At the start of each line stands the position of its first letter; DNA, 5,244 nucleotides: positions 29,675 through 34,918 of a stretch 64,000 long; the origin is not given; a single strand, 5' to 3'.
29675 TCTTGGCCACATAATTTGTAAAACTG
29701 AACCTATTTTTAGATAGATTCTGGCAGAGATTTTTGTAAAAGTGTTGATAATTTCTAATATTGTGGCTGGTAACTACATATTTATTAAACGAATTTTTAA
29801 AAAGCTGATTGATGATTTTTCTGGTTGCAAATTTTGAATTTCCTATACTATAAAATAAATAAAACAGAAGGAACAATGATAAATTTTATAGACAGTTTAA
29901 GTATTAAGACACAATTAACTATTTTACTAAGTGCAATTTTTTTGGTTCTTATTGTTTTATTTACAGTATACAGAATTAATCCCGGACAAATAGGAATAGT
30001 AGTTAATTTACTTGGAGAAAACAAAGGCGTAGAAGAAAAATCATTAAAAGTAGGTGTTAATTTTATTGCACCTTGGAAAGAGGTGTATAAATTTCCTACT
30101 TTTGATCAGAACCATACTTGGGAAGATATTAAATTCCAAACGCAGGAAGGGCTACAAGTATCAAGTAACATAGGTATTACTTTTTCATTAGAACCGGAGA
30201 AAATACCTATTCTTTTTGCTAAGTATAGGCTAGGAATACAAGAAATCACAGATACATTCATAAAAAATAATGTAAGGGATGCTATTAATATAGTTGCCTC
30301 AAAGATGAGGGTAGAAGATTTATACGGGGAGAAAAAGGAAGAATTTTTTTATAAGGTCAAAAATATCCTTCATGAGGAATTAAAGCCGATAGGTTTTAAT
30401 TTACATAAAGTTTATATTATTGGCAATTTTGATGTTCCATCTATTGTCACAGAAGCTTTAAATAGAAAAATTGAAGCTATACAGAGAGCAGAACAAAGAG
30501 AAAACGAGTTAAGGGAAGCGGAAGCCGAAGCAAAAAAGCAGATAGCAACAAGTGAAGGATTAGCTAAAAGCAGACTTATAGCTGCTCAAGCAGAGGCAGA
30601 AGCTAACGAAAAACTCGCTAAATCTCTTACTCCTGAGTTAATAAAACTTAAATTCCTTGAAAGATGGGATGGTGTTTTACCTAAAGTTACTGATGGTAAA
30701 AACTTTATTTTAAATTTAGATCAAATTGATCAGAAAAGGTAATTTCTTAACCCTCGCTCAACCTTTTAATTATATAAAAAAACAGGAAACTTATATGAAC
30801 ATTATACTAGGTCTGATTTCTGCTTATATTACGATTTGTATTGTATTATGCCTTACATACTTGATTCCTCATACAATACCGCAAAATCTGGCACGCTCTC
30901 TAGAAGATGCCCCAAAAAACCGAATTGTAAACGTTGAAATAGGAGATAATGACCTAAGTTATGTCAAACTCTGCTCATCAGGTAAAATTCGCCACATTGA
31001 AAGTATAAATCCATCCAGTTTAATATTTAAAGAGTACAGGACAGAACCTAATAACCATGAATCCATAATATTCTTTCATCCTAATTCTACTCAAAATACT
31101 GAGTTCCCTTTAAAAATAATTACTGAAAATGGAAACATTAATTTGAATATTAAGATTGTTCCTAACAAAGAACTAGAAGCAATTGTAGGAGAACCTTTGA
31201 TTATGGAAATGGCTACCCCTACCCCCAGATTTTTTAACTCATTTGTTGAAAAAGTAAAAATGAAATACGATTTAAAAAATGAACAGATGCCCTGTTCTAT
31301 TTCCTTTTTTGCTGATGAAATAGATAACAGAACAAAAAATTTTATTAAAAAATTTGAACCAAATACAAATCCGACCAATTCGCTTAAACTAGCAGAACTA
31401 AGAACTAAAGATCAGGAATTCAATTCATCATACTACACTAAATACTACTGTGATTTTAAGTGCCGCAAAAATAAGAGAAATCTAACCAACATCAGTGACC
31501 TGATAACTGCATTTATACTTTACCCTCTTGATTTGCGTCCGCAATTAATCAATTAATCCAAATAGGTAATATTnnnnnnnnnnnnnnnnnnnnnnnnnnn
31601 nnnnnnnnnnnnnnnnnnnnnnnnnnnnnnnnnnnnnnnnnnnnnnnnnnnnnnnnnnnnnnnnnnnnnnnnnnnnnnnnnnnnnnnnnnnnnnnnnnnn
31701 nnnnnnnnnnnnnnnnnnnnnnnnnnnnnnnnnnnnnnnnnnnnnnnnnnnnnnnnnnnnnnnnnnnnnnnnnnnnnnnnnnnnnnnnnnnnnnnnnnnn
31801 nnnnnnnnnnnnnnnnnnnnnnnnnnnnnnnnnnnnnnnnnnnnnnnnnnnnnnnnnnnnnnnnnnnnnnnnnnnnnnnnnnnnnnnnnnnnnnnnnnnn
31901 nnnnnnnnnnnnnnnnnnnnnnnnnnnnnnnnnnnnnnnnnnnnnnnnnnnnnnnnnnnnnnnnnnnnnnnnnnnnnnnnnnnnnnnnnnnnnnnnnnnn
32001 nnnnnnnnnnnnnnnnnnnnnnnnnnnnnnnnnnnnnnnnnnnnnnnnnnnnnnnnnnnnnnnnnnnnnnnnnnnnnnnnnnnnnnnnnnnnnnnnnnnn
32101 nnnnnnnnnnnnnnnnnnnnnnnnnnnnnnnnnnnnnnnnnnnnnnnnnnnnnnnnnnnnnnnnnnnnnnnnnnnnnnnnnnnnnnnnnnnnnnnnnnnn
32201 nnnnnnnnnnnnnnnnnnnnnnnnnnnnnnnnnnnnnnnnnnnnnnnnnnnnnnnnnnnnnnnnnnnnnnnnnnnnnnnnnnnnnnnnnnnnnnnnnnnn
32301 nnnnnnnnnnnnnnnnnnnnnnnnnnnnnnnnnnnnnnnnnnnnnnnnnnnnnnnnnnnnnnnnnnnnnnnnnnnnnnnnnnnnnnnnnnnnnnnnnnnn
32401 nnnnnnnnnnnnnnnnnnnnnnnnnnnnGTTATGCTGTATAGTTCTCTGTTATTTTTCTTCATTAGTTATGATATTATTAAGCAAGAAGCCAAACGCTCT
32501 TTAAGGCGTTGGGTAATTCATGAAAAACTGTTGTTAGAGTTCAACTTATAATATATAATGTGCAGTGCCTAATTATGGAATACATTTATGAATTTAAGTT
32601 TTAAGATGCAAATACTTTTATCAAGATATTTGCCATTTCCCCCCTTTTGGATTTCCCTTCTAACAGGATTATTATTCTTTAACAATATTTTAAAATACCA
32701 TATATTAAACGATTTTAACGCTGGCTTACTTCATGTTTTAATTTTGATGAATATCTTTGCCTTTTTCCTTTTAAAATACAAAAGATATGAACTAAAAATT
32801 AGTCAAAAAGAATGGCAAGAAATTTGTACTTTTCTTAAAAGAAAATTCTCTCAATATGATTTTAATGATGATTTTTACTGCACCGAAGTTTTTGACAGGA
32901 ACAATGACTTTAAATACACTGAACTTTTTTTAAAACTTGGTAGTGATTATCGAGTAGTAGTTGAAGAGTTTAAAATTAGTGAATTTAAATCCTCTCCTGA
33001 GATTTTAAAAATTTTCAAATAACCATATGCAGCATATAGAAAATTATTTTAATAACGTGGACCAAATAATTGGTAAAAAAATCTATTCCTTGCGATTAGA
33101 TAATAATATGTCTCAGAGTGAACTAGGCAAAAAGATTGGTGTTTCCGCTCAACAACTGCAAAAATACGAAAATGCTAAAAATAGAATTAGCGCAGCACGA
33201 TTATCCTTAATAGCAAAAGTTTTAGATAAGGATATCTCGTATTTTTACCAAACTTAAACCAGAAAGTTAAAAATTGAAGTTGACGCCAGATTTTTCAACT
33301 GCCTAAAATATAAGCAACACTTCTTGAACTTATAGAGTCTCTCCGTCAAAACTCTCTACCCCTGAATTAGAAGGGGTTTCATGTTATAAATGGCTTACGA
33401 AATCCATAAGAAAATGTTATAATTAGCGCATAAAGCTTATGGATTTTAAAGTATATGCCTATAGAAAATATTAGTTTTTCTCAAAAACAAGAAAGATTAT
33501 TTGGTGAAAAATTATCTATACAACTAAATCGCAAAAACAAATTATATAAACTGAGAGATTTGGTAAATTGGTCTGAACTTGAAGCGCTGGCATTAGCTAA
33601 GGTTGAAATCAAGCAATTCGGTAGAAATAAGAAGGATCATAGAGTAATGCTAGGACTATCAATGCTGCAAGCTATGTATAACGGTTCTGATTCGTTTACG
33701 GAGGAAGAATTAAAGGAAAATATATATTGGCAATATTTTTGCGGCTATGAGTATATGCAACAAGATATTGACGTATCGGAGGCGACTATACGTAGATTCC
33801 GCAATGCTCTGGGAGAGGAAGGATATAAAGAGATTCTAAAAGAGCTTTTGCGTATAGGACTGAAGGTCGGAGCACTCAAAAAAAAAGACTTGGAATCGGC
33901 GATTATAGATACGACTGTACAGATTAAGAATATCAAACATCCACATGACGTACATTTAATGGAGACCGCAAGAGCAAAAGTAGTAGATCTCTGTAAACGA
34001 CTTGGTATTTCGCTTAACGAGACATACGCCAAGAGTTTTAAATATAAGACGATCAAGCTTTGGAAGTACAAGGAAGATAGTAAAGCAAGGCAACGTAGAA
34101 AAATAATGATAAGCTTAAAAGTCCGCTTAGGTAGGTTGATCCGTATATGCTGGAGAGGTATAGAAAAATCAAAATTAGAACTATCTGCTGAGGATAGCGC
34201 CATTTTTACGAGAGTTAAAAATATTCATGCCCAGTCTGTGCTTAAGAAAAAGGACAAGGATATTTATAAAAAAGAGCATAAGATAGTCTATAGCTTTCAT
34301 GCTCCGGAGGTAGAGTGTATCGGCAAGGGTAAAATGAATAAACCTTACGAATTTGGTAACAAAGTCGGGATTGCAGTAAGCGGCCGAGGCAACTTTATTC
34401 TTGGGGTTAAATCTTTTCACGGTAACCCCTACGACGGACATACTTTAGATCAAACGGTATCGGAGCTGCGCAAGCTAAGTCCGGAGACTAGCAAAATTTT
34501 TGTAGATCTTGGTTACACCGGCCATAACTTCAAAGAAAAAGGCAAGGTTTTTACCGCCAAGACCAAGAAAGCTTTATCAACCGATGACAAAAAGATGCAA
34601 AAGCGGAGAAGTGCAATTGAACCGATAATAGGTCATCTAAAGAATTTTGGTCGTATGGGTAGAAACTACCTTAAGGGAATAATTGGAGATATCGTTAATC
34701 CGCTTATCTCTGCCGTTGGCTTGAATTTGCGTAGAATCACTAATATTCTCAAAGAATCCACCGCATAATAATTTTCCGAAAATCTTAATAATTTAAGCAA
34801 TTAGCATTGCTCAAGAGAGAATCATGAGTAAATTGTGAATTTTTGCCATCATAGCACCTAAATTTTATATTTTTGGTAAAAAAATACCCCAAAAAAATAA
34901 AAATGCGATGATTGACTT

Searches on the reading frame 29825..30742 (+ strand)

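Call 58: search_protein_families(library=pfam, proteins=[window:29825-30742:+], max_evalue=0.001)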
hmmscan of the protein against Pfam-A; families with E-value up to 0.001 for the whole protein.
window:29825-30742:+ (305 aa): 1 family
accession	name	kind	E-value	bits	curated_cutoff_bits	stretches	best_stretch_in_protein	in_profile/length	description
PF01145.31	Band_7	-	5.4e-26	92.1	23.6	1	50-235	2-175/176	SPFH domain / Band 7 family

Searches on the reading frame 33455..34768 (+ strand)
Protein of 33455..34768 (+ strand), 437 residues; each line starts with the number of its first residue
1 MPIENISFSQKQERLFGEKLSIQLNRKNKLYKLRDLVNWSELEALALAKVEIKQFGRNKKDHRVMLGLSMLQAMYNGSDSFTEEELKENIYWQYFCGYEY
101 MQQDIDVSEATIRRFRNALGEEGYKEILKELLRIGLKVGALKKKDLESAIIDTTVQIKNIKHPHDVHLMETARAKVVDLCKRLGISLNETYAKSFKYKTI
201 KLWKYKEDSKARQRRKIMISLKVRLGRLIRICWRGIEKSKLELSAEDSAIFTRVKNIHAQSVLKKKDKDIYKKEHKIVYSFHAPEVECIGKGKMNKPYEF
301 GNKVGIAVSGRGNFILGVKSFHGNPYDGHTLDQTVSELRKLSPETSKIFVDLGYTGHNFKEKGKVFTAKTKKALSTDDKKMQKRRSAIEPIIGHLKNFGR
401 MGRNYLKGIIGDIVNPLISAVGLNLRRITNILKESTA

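Call 58: search_protein_families(library=pfam, proteins=[window:33455-34768:+], max_evalue=0.001)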
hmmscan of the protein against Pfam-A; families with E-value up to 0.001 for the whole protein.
window:33455-34768:+ (437 aa): 4 families
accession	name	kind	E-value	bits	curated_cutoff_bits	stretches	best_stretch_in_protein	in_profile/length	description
PF05598.16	DUF772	-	6.1e-16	58.6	23.1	1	56-130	1-73/74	Transposase domain (DUF772)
PF01609.27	DDE_Tnp_1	-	1.5e-08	35.1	23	1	293-403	31-179/200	Transposase DDE domain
PF13612.12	DDE_Tnp_1_3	-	0.00012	22.6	27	1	291-400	35-146/155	Transposase DDE domain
PF01418.23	HTH_6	-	0.00099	19.5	28.3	0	96-127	35-66/77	Helix-turn-helix domain, rpiR family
